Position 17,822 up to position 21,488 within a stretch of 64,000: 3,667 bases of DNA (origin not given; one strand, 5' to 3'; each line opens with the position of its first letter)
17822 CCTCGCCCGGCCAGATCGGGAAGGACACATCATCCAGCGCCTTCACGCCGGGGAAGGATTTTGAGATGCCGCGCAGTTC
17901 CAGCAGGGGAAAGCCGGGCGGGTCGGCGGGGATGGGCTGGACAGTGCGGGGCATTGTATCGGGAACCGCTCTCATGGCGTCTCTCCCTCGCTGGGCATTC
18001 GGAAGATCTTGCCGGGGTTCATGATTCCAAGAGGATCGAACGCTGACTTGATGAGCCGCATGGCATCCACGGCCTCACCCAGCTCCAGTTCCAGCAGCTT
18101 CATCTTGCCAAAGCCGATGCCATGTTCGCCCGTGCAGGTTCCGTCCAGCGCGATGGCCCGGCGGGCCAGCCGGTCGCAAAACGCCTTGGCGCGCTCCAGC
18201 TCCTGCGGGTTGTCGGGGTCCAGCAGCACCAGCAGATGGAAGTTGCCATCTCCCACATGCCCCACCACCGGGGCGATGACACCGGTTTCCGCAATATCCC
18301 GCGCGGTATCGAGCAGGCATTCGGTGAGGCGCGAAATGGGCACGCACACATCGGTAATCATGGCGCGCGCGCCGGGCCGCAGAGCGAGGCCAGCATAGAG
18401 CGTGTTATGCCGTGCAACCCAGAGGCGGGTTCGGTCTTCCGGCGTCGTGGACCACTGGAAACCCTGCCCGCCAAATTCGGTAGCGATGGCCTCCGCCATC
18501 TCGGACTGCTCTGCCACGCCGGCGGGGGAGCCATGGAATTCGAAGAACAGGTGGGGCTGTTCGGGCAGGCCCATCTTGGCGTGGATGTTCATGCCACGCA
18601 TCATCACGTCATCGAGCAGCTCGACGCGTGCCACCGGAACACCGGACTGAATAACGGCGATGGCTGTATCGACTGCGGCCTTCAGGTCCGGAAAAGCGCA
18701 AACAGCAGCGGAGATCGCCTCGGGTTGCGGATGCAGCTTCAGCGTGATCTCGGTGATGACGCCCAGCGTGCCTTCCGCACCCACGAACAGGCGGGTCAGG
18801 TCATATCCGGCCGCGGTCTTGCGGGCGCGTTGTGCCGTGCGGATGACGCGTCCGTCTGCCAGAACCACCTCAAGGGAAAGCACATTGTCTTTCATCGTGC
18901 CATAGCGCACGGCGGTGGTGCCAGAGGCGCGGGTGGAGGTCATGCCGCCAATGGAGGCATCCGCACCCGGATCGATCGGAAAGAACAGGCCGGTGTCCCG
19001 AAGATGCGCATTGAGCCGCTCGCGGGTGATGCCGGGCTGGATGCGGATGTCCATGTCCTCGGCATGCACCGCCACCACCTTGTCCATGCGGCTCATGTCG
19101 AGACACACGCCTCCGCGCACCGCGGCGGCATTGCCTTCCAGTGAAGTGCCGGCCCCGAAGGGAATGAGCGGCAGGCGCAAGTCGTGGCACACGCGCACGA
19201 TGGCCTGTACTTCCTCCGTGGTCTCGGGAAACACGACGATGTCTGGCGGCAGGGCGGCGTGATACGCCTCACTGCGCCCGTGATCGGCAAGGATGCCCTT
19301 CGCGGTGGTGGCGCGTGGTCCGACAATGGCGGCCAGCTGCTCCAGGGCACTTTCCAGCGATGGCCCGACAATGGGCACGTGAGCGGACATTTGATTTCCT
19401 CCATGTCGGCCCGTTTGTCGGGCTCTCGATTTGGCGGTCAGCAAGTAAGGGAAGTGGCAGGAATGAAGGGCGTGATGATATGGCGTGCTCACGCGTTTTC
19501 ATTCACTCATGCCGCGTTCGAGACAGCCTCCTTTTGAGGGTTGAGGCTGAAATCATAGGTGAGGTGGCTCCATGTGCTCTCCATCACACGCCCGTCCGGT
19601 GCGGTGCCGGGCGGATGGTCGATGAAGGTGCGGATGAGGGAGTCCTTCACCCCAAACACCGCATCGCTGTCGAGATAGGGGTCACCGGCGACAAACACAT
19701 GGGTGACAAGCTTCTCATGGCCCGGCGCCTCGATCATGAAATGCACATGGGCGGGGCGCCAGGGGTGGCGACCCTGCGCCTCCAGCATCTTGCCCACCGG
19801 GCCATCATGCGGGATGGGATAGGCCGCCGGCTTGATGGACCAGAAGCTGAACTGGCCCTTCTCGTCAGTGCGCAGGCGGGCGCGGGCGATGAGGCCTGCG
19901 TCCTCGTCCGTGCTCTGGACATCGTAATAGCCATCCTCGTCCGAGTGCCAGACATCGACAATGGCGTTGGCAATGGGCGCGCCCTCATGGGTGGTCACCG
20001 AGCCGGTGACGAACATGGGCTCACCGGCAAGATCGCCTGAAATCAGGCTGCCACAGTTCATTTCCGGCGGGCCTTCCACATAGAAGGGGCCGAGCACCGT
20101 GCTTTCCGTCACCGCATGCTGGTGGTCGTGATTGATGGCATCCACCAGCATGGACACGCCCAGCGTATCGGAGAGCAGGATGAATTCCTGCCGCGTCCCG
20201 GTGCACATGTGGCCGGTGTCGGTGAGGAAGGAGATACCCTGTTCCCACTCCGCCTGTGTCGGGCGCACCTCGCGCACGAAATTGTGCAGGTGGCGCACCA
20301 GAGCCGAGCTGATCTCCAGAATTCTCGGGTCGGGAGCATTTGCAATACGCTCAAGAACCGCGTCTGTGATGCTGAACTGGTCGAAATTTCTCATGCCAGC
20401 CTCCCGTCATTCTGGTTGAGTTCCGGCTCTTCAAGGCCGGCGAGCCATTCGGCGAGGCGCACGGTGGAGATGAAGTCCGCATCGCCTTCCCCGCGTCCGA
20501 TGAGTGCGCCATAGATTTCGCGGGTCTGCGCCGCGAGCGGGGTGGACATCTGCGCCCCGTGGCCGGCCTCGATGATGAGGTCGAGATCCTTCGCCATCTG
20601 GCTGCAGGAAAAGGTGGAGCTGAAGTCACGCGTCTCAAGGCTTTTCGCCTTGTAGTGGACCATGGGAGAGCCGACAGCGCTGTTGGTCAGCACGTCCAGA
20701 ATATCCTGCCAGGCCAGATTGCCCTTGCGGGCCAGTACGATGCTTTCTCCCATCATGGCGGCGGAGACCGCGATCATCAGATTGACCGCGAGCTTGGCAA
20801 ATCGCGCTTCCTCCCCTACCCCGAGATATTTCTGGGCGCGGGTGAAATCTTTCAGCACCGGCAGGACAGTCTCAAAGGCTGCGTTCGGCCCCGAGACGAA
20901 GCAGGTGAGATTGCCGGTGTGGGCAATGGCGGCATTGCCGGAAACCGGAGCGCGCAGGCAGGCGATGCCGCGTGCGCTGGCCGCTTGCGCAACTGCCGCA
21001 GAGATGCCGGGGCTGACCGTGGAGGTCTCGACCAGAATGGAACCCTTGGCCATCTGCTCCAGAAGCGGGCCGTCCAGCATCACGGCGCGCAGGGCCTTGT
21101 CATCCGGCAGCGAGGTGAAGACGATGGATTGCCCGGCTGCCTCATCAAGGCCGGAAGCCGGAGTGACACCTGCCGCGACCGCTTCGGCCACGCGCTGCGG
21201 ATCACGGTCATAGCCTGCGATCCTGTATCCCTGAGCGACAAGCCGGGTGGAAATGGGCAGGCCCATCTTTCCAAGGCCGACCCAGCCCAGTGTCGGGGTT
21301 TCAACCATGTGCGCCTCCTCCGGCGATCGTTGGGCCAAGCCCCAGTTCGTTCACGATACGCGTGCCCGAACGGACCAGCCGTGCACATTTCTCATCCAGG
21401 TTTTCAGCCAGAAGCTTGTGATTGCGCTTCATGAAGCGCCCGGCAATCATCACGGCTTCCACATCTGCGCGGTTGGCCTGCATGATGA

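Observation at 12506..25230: Twelve-gene co-directional locus joining the hydroxyquinol lower pathway to an ATZ/TRZ-type aminohydrolase and a sugar-type ABC importer, with no ring hydroxylase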

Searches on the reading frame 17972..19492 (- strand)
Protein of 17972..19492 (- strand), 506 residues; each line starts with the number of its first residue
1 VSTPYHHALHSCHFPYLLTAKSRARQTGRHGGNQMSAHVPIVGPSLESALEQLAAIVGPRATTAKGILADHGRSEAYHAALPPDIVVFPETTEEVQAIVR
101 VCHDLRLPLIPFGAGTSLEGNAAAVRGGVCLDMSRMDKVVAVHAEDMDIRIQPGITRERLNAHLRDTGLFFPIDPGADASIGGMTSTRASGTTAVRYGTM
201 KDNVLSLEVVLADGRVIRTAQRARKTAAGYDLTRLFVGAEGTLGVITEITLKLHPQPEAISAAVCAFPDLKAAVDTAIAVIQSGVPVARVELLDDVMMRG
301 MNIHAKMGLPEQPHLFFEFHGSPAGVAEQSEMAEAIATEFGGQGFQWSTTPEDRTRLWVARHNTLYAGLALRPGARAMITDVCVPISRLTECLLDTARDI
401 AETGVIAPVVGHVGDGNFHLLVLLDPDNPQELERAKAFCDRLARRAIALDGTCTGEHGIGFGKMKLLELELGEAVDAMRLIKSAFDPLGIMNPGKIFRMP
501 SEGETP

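Call 3: search_protein_families(library=pfam, proteins=[window:17972-19492:-])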
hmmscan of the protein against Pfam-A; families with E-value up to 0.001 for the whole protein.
window:17972-19492:- (506 aa): 2 families
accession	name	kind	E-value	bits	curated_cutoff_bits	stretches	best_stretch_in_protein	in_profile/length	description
PF02913.24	FAD-oxidase_C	-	3.2e-62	210.9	21.2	1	257-496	2-248/248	FAD linked oxidases, C-terminal domain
PF01565.28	FAD_binding_4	-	3.2e-42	144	26.4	1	83-219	1-138/139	FAD binding domain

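Call 4: search_protein_families(library=ncbifam, proteins=[window:17972-19492:-])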
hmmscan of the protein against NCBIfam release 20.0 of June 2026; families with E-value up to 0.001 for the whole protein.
window:17972-19492:- (506 aa): 10 families
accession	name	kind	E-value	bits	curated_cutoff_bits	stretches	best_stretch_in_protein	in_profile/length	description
TIGR00387.1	glcD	equivalog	1.4e-102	343.7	567.9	1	86-495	1-413/413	glycolate oxidase subunit GlcD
NF008408.0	PRK11230.1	equivalog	1.3e-68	231.7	897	1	83-495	56-470/499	glycolate oxidase subunit GlcD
NF049975.1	2HglutDHaseYdiJ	equivalog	3.4e-43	147.6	1350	3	83-225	52-198/1018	D-2-hydroxyglutarate dehydrogenase YdiJ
NF008439.0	PRK11282.1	equivalog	3.6e-25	88.6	284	1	93-295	9-211/358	glycolate oxidase subunit GlcE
NF053785.1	DcplphribOxDprE1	equivalog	2.3e-16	60.1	500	1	86-260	18-187/449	decaprenylphosphoryl-beta-D-ribose oxidase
TIGR01678.1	FAD_lactone_ox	subfamily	7.5e-14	51.5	396.8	1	83-260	15-185/438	sugar 1,4-lactone oxidase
TIGR01679.1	bact_FAD_ox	subfamily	9.3e-11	41.3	292.25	1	83-254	12-173/419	FAD-linked oxidoreductase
TIGR01676.1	GLDHase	equivalog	2.7e-09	36.4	458.25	1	87-256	66-228/541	L-galactonolactone dehydrogenase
TIGR01677.1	pln_FAD_oxido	subfamily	2.3e-07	29.7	383.1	1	128-256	83-214/560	FAD-dependent oxidoreductase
NF041227.1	BagG_FevA2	exception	2e-06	26.7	850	1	83-257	46-211/455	bagremycin/ferroverdin biosynthesis FAD-dependent oxygenase BagG/FevA2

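Call 31: search_solved_structures(query=window:17972-19492:-, max_evalue=1e-20)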
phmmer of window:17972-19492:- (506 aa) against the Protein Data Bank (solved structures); distinct sequences matched with E-value up to 1e-20: 10.
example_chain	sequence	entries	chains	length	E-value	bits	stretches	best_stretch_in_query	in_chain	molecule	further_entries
8jdc_A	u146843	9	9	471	1.1e-166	558.8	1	48-496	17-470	Probable D-lactate dehydrogenase, mitochondrial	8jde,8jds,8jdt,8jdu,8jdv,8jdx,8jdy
8jdb_A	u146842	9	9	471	3e-165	554.1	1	48-496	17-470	Probable D-lactate dehydrogenase, mitochondrial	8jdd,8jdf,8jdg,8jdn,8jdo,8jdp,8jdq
9qgz_A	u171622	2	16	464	2.3e-66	227.9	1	50-502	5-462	Glycolate oxidase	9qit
7qh2_C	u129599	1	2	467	6e-57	196.9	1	75-499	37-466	Lactate dehydrogenase (NAD(+),ferredoxin) subunit LctD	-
6lpn_A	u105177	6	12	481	3.4e-52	181.2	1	85-500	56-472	D-2-hydroxyglutarate dehydrogenase, mitochondrial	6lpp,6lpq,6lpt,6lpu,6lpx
3pm9_A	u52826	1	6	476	3.1e-51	178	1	84-496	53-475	Putative oxidoreductase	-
2uuu_A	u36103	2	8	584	4.3e-27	98.4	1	81-284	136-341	ALKYLDIHYDROXYACETONEPHOSPHATE SYNTHASE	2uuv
4bca_A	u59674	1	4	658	6.2e-27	97.9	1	83-296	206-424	ALKYLDIHYDROXYACETONEPHOSPHATE SYNTHASE, PEROXISOMAL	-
4bby_A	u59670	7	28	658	6.2e-27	97.9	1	83-296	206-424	ALKYLDIHYDROXYACETONEPHOSPHATE SYNTHASE, PEROXISOMAL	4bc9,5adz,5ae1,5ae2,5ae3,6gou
4bc7_A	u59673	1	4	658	6.2e-27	97.9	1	83-296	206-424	ALKYLDIHYDROXYACETONEPHOSPHATE SYNTHASE, PEROXISOMAL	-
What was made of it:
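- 17972..19390 (-): LDHD-type FAD-dependent D-2-hydroxyacid dehydrogenase. It scores 559 bits (E 1e-166) against mitochondrial D-lactate dehydrogenase 8jdc, versus 228 bits for glycolate oxidase (call 31).
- Tried and rejected: Replaced by LDHD-type D-2-hydroxyacid dehydrogenase (call 31).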

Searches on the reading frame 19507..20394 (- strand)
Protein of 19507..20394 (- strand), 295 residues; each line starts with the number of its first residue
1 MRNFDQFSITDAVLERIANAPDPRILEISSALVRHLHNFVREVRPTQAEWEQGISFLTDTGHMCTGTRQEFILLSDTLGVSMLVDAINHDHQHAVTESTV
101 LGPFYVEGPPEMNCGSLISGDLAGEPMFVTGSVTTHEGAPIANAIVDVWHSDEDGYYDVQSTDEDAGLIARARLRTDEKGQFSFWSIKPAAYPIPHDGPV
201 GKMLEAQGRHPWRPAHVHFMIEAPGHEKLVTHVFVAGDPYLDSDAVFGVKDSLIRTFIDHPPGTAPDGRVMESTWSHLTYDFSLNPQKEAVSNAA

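Call 3: search_protein_families(library=pfam, proteins=[window:19507-20394:-])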
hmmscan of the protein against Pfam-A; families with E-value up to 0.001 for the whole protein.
window:19507-20394:- (295 aa): 3 families
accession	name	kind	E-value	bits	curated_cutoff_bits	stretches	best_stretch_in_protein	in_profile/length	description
PF00775.27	Dioxygenase_C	-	4.1e-42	144.1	27.3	1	102-284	3-180/182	Dioxygenase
PF04444.19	Dioxygenase_N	-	6.2e-30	103.3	27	1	22-94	1-73/75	Catechol dioxygenase N terminus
PF13620.12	CarboxypepD_reg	-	0.00059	20.6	32.3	0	129-192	2-50/82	Carboxypeptidase regulatory-like domain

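Call 4: search_protein_families(library=ncbifam, proteins=[window:19507-20394:-])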
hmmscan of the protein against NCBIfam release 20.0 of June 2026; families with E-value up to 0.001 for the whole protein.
window:19507-20394:- (295 aa): 5 families
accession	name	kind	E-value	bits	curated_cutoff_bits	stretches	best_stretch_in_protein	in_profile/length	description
TIGR02465.1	chlorocat_1_2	equivalog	1.5e-52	178.3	359.25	1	23-261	2-227/246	chlorocatechol 1,2-dioxygenase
TIGR02439.1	catechol_proteo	equivalog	2.9e-45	154.5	392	1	19-284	18-285/285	catechol 1,2-dioxygenase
TIGR02438.1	catachol_actin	equivalog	2.2e-43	148.4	404.4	1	17-286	28-280/281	catechol 1,2-dioxygenase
TIGR02422.1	protocat_beta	equivalog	8.6e-19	68.1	296.4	1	119-248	53-176/220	protocatechuate 3,4-dioxygenase subunit beta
TIGR02423.1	protocat_alph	equivalog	9.6e-08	32.1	126.25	1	114-193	27-110/193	protocatechuate 3,4-dioxygenase subunit alpha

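Call 10: search_solved_structures(query=window:19507-20394:-, max_evalue=1e-10)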
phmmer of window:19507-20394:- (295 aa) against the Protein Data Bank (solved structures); distinct sequences matched with E-value up to 1e-10: 28.
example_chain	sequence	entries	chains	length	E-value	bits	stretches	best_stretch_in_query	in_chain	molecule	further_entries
1tmx_A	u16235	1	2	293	2.8e-92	312.7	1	9-286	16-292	hydroxyquinol 1,2-dioxygenase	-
3n9t_A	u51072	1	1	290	2.4e-82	280.1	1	9-281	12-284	PnpC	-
8r2x_A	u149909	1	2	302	1.6e-81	277.4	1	11-260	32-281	6-chlorohydroxyquinol-1,2-dioxygenase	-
8r2v_A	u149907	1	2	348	1.2e-71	244.9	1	8-255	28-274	Intradiol ring-cleavage dioxygenases domain-containing protein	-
8r2w_A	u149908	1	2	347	1.4e-70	241.5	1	13-255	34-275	Hydroxyquinol 1,2-dioxygenase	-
1dlm_A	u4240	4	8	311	2.2e-38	135.8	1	21-293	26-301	CATECHOL 1,2-DIOXYGENASE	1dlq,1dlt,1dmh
1s9a_A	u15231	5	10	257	1.8e-36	129.5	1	24-255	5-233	Chlorocatechol 1,2-dioxygenase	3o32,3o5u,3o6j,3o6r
3th1_A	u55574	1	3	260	2.4e-35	125.8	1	22-255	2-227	Chlorocatechol 1,2-dioxygenase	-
3i4y_A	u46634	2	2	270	4.2e-34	121.7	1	96-286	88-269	Catechol 1,2-dioxygenase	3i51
3hkp_A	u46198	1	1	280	4.5e-34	121.6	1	96-286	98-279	Catechol 1,2-dioxygenase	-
3hgi_A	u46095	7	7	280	4.7e-34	121.6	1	96-286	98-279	Catechol 1,2-dioxygenase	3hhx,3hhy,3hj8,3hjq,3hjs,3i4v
2boy_A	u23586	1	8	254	1.8e-32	116.3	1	60-256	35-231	3-CHLOROCATECHOL 1,2-DIOXYGENASE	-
2azq_A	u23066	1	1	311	4.3e-32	115.1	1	23-286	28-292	catechol 1,2-dioxygenase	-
5umh_A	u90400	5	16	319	1.3e-31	113.5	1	20-289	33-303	Catechol 1,2-dioxygenase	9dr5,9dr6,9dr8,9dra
2xsu_A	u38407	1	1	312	2.2e-30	109.5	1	21-291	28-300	CATECHOL 1,2 DIOXYGENASE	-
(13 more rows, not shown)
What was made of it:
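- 19507..20394 (-): Hydroxyquinol 1,2-dioxygenase. Catechol 1,2-dioxygenases score at most 136 bits (call 10).
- Closest known: tft lower pathway of Burkholderia. Same: a hydroxyquinol 1,2-dioxygenase (call 10);
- Tried and rejected: Rejected (call 10).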

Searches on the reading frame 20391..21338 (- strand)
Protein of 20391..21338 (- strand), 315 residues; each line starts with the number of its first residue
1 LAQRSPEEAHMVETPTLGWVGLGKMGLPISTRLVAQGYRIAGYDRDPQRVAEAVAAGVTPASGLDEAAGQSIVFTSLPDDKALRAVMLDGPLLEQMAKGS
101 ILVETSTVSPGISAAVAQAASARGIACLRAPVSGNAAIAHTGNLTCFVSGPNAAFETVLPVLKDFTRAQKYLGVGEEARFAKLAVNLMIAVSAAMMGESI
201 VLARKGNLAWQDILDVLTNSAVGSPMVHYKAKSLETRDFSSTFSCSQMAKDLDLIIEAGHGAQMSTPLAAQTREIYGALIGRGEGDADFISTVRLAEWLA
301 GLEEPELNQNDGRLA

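Call 3: search_protein_families(library=pfam, proteins=[window:20391-21338:-])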
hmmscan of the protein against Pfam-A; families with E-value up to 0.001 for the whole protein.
window:20391-21338:- (315 aa): 4 families
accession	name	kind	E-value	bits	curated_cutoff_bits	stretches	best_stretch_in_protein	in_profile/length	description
PF03446.21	NAD_binding_2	-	3.5e-36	125.1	21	1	17-168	2-155/161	NAD binding domain of 6-phosphogluconate dehydrogenase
PF14833.11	NAD_binding_11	-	6.4e-21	75.3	30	1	179-295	4-121/122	NAD-binding of NADP-dependent 3-hydroxyisobutyrate dehydrogenase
PF02826.25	2-Hacid_dh_C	-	3.6e-08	33.4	25.1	1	8-106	30-127/178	D-isomer specific 2-hydroxyacid dehydrogenase, NAD binding domain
PF03807.23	F420_oxidored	-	0.00026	22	21.6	1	17-83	2-73/94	NADP oxidoreductase coenzyme F420-dependent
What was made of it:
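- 20391..21308 (-): NAD-type beta-hydroxyacid dehydrogenase. PF03446 plus PF14833 (call 3).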

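Call 4: search_protein_families(library=ncbifam, proteins=[window:20391-21338:-])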
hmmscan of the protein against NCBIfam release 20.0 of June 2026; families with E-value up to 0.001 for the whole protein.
window:20391-21338:- (315 aa): 10 families
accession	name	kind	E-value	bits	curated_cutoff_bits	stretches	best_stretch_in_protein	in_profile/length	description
NF008592.0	PRK11559.1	equivalog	8.7e-46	156.5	397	1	16-303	4-293/296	2-hydroxy-3-oxopropionate reductase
TIGR01505.1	tartro_sem_red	equivalog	5.7e-45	153.8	340.75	1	17-301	2-288/291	2-hydroxy-3-oxopropionate reductase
TIGR01692.1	HIBADH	equivalog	5e-43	147.5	291.6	1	20-295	2-286/288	3-hydroxyisobutyrate dehydrogenase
NF043037.1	ThreonDh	equivalog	7e-38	130.7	350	1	16-306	4-294/297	L-threonate dehydrogenase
NF012005.0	PRK15461.1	equivalog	5.9e-30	104.5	348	1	17-303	4-293/298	sulfolactaldehyde 3-reductase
NF011633.0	PRK15059.1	equivalog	4.1e-19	68.9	451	1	17-300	3-287/292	2-hydroxy-3-oxopropionate reductase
NF007161.0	PRK09599.1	subfamily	3.1e-14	52.9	271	1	17-183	3-174/302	NADP-dependent phosphogluconate dehydrogenase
TIGR00872.1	gnd_rel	equivalog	3.3e-10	39.7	297.2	1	17-208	3-197/299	phosphogluconate dehydrogenase (NAD(+)-dependent, decarboxylating)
TIGR03026.1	NDP-sugDHase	subfamily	4.7e-07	28.9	189.8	0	19-61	5-46/413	nucleotide sugar dehydrogenase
NF006765.0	PRK09287.1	equivalog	8.5e-05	21.6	413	1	16-166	5-161/476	NADP-dependent phosphogluconate dehydrogenase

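Call 30: search_solved_structures(query=window:20391-21338:-, max_evalue=1e-15)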
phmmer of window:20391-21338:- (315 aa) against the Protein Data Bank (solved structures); distinct sequences matched with E-value up to 1e-15: 24.
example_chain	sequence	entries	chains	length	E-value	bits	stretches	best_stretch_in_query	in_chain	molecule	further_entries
1vpd_A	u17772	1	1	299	3.4e-34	121.8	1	14-300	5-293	TARTRONATE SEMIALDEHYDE REDUCTASE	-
3cky_A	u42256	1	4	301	5.3e-32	114.6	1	16-302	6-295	2-hydroxymethyl glutarate dehydrogenase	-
3pdu_A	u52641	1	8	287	4.1e-30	108.4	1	16-297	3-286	3-hydroxyisobutyrate dehydrogenase family protein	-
3obb_A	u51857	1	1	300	4.7e-30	108.2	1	17-294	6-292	Probable 3-hydroxyisobutyrate dehydrogenase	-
3q3c_A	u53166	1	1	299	7.4e-30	107.6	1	17-294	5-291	Probable 3-hydroxyisobutyrate dehydrogenase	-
3doj_A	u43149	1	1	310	2e-29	106.1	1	6-295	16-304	Dehydrogenase-like protein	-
3pef_A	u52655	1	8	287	5.9e-28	101.3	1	17-292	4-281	6-phosphogluconate dehydrogenase, NAD-binding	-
5je8_A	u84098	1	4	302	1.9e-27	99.7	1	16-291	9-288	3-hydroxyisobutyrate dehydrogenase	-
3w6u_A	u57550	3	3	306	8.2e-26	94.3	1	16-286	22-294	6-phosphogluconate dehydrogenase, NAD-binding protein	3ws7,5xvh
5y8g_A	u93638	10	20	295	1.5e-25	93.4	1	16-293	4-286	Probable 3-hydroxyisobutyrate dehydrogenase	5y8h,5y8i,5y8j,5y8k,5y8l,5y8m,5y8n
3w6z_A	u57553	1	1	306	4.3e-25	91.9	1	16-286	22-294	6-phosphogluconate dehydrogenase, NAD-binding protein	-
8z0x_A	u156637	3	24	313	6.8e-25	91.3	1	14-299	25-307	3-hydroxyisobutyrate dehydrogenase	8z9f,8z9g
4gbj_A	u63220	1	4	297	8.4e-25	91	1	17-288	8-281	6-phosphogluconate dehydrogenase NAD-binding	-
2uyy_A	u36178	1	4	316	4.8e-24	88.5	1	16-291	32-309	N-PAC PROTEIN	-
9k2j_A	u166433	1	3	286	6e-24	88.2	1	17-288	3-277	3-hydroxyisobutyrate dehydrogenase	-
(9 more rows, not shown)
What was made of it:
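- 20391..21308 (-): The nearest structures are tartronate semialdehyde reductase and 2-(hydroxymethyl)glutarate dehydrogenase (call 30).
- Closest known: Enamidase + 2-. Same: 3cky is the second-best structural relative of the dehydrogenase here (call 30).
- The dehydrogenase's nearest structures are semialdehyde reductases, including 2-(hydroxymethyl)glutarate dehydrogenase (call 30).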
